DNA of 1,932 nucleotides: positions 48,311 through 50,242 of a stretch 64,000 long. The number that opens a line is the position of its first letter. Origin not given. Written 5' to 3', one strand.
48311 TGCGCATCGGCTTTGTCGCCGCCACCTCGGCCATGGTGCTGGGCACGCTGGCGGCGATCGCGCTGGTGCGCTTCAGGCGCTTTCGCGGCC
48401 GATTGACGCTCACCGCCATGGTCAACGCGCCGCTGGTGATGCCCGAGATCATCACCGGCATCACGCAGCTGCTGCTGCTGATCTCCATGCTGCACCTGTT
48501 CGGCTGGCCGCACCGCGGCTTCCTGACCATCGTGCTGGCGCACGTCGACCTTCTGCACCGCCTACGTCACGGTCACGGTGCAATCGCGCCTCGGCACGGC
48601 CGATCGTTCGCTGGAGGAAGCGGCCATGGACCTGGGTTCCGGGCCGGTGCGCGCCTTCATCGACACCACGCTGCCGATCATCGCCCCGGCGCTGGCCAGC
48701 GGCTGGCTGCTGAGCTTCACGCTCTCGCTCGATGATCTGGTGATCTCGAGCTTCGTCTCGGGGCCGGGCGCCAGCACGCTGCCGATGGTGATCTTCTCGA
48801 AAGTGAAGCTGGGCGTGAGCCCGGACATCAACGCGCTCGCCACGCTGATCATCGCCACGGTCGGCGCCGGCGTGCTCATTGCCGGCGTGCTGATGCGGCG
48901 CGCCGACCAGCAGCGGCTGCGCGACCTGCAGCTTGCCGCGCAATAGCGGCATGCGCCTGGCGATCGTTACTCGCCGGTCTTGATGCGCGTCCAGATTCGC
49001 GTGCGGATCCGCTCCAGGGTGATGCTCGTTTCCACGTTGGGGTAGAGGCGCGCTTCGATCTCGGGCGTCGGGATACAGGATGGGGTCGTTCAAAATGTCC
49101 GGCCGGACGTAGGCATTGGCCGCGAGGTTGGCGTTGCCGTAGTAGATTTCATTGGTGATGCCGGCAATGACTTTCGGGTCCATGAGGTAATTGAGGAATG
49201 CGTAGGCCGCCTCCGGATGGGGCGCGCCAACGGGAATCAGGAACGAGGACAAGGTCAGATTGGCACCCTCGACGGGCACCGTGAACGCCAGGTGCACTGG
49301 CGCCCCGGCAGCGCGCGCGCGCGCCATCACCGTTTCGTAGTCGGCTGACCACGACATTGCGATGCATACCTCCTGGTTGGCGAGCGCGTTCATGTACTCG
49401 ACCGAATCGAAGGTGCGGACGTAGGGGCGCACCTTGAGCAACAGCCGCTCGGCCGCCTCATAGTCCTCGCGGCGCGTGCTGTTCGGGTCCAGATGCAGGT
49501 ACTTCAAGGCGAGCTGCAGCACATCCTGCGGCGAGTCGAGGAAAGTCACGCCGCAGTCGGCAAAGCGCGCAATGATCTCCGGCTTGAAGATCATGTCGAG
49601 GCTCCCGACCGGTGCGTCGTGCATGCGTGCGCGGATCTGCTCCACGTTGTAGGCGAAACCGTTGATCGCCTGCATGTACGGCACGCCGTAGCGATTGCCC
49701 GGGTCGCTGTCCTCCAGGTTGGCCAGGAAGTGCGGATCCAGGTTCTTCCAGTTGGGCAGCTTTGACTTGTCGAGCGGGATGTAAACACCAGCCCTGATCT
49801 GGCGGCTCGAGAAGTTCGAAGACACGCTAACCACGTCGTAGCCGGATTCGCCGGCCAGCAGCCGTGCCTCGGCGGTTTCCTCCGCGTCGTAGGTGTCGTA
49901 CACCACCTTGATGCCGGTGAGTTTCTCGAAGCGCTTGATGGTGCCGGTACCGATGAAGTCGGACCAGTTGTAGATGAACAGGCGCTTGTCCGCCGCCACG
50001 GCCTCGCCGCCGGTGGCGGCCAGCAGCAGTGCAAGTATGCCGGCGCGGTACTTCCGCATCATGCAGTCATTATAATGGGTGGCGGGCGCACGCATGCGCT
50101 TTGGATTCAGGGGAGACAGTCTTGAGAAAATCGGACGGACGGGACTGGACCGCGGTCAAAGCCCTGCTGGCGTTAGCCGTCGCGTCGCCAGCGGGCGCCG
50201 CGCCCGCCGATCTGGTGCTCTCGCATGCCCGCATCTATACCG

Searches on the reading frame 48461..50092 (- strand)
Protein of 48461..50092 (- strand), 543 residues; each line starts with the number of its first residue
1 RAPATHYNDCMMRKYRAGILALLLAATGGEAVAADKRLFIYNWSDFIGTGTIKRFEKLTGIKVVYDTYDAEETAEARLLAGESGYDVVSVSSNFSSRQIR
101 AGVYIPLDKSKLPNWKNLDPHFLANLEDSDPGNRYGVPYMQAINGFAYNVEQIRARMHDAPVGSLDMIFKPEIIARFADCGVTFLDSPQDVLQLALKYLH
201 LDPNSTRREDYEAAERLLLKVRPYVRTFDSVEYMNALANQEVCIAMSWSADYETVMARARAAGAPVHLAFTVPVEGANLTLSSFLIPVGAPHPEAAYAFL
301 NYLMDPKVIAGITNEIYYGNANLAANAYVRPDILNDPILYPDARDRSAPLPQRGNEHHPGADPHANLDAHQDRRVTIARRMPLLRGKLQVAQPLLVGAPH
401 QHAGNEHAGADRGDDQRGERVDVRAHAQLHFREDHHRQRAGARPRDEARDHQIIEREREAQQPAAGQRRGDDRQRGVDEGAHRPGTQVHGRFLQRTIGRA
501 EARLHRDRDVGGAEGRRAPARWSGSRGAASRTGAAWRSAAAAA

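Call 46: search_protein_families(library=pfam, proteins=[window:48461-50092:-], max_evalue=0.00001)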
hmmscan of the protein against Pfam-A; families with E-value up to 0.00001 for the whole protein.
window:48461-50092:- (543 aa): 3 families
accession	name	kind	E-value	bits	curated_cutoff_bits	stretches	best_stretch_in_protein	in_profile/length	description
PF13416.11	SBP_bac_8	-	3.7e-22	79.9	27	1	52-336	3-274/279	Bacterial extracellular solute-binding protein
PF01547.30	SBP_bac_1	-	1.5e-15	58.5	26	1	52-307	14-304/307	Bacterial extracellular solute-binding protein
PF13343.11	SBP_bac_6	-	4.3e-12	46.5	24.6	1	86-316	5-215/245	Bacterial extracellular solute-binding protein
